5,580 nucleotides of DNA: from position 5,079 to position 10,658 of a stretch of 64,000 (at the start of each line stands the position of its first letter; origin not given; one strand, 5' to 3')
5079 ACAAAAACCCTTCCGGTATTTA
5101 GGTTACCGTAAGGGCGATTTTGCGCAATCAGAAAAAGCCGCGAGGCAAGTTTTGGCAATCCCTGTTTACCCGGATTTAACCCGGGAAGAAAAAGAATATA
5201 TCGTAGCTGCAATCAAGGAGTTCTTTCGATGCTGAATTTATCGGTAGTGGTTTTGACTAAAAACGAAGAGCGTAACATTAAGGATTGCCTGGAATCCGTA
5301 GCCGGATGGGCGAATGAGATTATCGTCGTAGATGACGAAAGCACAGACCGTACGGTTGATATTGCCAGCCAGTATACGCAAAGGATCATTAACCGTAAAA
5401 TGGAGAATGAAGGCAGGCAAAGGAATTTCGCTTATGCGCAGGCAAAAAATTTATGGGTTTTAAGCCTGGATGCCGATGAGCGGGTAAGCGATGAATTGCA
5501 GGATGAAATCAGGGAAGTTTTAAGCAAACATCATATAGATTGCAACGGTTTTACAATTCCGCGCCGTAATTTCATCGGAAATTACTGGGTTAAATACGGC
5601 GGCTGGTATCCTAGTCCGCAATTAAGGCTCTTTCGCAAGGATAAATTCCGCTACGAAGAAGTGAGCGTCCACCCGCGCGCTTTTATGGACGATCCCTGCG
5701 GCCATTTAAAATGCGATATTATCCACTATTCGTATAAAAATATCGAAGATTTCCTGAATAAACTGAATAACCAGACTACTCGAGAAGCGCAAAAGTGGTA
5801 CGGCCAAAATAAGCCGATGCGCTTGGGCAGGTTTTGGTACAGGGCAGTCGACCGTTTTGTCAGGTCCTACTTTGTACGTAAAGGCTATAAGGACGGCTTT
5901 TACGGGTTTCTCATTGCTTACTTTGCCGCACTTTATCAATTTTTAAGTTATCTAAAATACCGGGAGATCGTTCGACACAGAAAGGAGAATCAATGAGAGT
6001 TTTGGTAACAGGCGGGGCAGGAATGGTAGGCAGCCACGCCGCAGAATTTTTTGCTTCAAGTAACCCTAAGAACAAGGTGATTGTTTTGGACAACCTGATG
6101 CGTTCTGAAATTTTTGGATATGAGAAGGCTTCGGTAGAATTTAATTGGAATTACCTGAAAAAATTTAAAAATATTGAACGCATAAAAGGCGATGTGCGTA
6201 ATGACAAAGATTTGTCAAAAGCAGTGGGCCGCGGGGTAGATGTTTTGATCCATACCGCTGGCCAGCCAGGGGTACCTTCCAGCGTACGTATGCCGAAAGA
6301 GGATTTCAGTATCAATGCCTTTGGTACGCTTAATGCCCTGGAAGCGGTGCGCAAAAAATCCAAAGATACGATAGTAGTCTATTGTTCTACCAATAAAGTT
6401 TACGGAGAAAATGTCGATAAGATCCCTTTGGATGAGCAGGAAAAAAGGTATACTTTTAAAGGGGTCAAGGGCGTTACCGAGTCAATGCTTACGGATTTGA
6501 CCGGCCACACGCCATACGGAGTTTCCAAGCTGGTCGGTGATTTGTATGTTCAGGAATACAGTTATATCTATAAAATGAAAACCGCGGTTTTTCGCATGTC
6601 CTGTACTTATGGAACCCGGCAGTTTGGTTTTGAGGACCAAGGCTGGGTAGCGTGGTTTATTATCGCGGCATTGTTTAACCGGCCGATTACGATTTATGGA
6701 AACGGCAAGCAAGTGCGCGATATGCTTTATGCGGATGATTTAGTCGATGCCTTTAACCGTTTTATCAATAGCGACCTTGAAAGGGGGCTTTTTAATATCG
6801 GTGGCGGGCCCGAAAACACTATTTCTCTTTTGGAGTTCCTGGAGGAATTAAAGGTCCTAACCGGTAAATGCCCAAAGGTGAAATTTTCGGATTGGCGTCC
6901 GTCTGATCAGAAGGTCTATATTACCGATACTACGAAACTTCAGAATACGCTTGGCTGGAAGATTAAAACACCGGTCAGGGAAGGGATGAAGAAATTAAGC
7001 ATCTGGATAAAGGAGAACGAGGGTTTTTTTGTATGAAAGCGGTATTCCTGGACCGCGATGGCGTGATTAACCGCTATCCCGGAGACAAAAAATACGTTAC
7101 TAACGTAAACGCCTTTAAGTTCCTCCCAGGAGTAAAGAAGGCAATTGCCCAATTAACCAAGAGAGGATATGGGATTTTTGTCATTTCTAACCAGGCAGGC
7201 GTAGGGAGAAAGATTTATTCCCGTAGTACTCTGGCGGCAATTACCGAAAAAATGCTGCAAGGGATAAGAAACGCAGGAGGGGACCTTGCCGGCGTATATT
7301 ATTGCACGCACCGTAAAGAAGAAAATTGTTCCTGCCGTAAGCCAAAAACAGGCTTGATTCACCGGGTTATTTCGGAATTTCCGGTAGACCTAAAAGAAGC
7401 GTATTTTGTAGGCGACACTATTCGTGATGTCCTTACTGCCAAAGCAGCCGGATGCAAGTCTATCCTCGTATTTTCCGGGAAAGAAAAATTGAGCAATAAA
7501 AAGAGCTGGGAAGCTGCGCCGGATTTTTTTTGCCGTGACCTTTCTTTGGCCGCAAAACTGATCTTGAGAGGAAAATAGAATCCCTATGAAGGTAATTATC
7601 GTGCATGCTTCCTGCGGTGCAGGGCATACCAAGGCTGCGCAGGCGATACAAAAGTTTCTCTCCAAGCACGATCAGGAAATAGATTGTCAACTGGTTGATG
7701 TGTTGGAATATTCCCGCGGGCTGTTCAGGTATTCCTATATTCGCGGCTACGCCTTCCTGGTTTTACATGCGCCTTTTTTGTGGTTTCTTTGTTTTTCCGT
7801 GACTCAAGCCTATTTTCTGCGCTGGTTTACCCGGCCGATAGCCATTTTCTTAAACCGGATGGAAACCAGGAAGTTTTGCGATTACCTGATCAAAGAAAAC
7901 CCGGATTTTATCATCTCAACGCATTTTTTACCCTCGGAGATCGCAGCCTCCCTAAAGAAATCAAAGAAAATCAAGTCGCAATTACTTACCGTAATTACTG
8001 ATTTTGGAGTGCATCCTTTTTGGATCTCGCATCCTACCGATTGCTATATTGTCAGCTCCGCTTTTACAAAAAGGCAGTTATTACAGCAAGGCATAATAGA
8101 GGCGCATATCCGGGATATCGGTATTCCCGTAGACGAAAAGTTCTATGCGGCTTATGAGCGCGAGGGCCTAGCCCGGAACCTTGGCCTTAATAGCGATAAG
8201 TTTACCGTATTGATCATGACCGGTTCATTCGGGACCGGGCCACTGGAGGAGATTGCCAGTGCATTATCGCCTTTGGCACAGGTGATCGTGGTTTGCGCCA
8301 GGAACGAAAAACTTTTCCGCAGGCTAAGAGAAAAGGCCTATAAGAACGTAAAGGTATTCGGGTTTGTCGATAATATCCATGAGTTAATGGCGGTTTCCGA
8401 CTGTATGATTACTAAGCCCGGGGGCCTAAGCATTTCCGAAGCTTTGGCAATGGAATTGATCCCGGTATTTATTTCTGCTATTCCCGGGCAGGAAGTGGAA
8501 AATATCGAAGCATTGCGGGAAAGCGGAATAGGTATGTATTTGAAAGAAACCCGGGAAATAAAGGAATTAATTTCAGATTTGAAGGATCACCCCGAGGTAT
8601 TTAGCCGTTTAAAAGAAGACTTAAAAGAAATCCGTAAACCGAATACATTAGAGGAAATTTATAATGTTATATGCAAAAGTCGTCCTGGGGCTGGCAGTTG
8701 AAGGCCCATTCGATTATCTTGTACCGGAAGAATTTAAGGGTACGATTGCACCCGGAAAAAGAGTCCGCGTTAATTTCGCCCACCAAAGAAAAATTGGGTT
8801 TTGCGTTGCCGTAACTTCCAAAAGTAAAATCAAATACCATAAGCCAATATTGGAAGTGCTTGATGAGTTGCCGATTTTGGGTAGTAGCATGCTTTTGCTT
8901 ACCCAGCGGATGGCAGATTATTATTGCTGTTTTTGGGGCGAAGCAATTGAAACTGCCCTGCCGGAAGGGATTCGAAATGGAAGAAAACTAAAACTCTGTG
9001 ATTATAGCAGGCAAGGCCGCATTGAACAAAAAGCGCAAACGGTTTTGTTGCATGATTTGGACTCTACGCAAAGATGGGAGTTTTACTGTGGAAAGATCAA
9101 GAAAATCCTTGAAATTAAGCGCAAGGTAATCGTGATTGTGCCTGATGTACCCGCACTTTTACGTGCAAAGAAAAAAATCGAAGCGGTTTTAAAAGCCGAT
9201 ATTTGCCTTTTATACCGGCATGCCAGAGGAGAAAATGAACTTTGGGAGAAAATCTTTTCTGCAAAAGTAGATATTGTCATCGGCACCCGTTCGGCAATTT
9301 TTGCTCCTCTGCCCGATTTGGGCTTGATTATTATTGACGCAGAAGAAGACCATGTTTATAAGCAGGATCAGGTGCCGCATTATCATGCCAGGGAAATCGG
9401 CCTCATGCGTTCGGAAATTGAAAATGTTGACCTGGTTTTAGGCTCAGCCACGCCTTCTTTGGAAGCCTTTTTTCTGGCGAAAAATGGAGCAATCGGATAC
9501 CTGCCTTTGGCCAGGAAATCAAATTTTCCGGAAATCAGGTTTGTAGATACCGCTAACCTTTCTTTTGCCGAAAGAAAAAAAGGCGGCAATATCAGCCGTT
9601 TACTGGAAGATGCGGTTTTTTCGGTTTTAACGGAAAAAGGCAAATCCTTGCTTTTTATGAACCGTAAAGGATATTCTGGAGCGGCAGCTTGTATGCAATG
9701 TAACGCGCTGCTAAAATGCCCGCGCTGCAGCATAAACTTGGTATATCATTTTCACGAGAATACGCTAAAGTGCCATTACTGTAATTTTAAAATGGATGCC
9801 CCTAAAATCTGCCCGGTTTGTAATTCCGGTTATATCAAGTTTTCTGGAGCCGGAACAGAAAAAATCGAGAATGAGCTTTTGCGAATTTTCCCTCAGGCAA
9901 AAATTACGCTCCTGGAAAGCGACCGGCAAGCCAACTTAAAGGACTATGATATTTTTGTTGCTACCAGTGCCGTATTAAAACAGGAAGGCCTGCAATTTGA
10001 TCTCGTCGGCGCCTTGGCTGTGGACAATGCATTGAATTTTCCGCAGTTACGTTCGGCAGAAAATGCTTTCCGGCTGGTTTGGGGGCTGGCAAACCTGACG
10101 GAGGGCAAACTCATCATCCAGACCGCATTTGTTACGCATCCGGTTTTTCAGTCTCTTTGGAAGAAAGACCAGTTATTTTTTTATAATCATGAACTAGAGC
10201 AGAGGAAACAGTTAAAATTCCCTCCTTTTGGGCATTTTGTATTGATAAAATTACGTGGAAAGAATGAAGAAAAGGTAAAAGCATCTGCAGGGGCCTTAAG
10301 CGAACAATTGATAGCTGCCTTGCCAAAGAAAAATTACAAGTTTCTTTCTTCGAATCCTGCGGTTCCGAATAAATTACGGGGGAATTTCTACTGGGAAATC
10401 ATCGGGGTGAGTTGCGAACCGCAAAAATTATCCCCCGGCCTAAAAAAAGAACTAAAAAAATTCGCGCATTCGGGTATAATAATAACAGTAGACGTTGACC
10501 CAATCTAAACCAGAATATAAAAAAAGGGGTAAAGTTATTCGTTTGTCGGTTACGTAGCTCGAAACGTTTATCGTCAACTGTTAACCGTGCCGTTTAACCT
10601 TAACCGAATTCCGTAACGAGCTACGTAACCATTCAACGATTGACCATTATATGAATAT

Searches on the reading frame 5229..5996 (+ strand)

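Call 9: search_protein_families(library=pfam, proteins=[window:5229-5996:+], max_evalue=0.001)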
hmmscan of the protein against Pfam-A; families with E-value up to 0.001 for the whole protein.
window:5229-5996:+ (255 aa): 2 families
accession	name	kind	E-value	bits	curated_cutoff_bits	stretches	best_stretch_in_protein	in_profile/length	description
PF00535.33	Glycos_transf_2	-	5.2e-21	75.7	23.3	1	5-141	1-148/168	Glycosyl transferase family 2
PF13704.12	Glyco_tranf_2_4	-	8.1e-06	26.7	27.5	1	11-84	1-82/98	Glycosyl transferase family 2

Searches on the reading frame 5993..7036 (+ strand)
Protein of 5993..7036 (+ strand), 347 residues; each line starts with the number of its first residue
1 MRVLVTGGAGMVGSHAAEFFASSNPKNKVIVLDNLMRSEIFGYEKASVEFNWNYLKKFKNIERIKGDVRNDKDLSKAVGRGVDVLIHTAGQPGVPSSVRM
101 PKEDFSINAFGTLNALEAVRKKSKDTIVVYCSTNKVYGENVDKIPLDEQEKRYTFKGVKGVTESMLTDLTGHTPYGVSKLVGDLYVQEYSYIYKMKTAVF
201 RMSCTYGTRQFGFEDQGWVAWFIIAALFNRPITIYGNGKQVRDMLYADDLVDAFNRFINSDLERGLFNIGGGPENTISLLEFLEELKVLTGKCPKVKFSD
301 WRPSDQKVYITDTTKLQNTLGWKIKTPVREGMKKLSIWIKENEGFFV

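Call 9: search_protein_families(library=pfam, proteins=[window:5993-7036:+], max_evalue=0.001)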
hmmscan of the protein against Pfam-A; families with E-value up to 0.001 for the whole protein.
window:5993-7036:+ (347 aa): 6 families
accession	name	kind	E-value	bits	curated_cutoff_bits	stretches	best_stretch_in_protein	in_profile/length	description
PF01370.27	Epimerase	-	1.2e-41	143.1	20.9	1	3-270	1-240/240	NAD dependent epimerase/dehydratase family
PF16363.11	GDP_Man_Dehyd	-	3.3e-40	139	27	1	4-334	1-331/332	GDP-mannose 4,6 dehydratase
PF01073.25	3Beta_HSD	-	7.8e-16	58.4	22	1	4-151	1-135/280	3-beta hydroxysteroid dehydrogenase/isomerase family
PF02719.21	Polysacc_synt_2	-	2.2e-12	47.2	20.2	1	3-136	1-131/293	Polysaccharide biosynthesis protein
PF07993.18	NAD_binding_4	-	2.5e-10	40.4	20.1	1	5-250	1-254/258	Male sterility protein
PF04321.23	RmlD_sub_bind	-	1.2e-05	25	27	1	1-213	1-159/287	RmlD substrate binding domain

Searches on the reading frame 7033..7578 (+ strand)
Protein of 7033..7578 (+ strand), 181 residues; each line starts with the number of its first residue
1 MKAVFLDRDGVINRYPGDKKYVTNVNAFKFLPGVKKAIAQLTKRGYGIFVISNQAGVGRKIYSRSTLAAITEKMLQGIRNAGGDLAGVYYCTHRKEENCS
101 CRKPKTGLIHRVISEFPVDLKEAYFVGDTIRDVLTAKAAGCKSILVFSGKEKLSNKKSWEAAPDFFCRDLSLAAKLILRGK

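Call 9: search_protein_families(library=pfam, proteins=[window:7033-7578:+], max_evalue=0.001)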
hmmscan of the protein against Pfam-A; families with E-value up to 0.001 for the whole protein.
window:7033-7578:+ (181 aa): 5 families
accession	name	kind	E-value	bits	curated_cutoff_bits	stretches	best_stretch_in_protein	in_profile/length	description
PF13242.12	Hydrolase_like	-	2.1e-14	53.6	22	1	101-171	2-73/75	HAD-hyrolase-like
PF13419.12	HAD_2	-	2.1e-12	47.9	23.8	1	97-146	129-178/178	Haloacid dehalogenase-like hydrolase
PF08645.17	PNK3P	-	2.3e-11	44.1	22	1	6-133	5-130/161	Polynucleotide kinase 3 phosphatase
PF00702.32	Hydrolase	-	1.7e-09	38.8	26.4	1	29-140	98-191/191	haloacid dehalogenase-like hydrolase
PF13344.12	Hydrolase_6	-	0.00052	20.5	27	0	4-62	1-47/101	Haloacid dehalogenase-like hydrolase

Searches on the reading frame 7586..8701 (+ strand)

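Call 9: search_protein_families(library=pfam, proteins=[window:7586-8701:+], max_evalue=0.001)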
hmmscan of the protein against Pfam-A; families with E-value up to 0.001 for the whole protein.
window:7586-8701:+ (371 aa): 5 families
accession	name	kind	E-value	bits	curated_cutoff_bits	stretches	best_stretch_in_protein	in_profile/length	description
PF06925.17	MGDG_synth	-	8.6e-29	101.2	25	1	14-182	1-169/169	Monogalactosyldiacylglycerol (MGDG) synthase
PF04101.22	Glyco_tran_28_C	-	2.3e-07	31.5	22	1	208-335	2-140/166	Glycosyltransferase family 28 C-terminal domain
PF00534.26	Glycos_transf_1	-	7.7e-06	26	26.4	1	241-341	60-164/172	Glycosyl transferases group 1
PF13692.12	Glyco_trans_1_4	-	0.00027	21.7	27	0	231-304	34-114/142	Glycosyl transferases group 1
PF02350.25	Epimerase_2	-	0.00042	19.7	30.6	1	147-296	119-284/347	UDP-N-acetylglucosamine 2-epimerase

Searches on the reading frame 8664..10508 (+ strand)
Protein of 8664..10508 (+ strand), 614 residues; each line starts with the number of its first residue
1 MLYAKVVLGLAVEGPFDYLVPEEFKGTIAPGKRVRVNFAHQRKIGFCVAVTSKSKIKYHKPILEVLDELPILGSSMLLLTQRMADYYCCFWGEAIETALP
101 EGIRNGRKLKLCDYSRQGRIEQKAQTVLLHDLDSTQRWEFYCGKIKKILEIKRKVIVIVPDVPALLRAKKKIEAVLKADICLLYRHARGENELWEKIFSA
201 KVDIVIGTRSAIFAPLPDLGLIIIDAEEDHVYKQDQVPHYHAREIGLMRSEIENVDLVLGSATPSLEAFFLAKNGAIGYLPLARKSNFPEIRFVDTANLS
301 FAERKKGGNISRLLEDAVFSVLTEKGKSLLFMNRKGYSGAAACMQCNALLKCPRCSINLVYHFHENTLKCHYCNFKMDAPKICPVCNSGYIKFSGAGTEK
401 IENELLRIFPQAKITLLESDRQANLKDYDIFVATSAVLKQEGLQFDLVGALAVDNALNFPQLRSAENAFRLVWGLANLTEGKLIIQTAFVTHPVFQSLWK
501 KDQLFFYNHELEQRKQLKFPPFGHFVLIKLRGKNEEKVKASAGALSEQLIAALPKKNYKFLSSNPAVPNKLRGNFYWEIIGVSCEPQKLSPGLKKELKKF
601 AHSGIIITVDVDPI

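Call 9: search_protein_families(library=pfam, proteins=[window:8664-10508:+], max_evalue=0.001)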
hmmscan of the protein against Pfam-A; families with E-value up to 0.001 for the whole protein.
window:8664-10508:+ (614 aa): 3 families
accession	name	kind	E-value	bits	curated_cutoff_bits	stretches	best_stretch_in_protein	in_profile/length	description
PF17764.6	PriA_3primeBD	-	1.6e-25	89.2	22.7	1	5-100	1-96/96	3'DNA-binding domain (3'BD)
PF18074.6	PriA_C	-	8.6e-11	43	26.9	1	521-613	1-95/95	Primosomal protein N C-terminal domain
PF18319.7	Zn_ribbon_PriA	-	7.4e-10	39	26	1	352-376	1-25/27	PriA DNA helicase Cys-rich region (CRR) domain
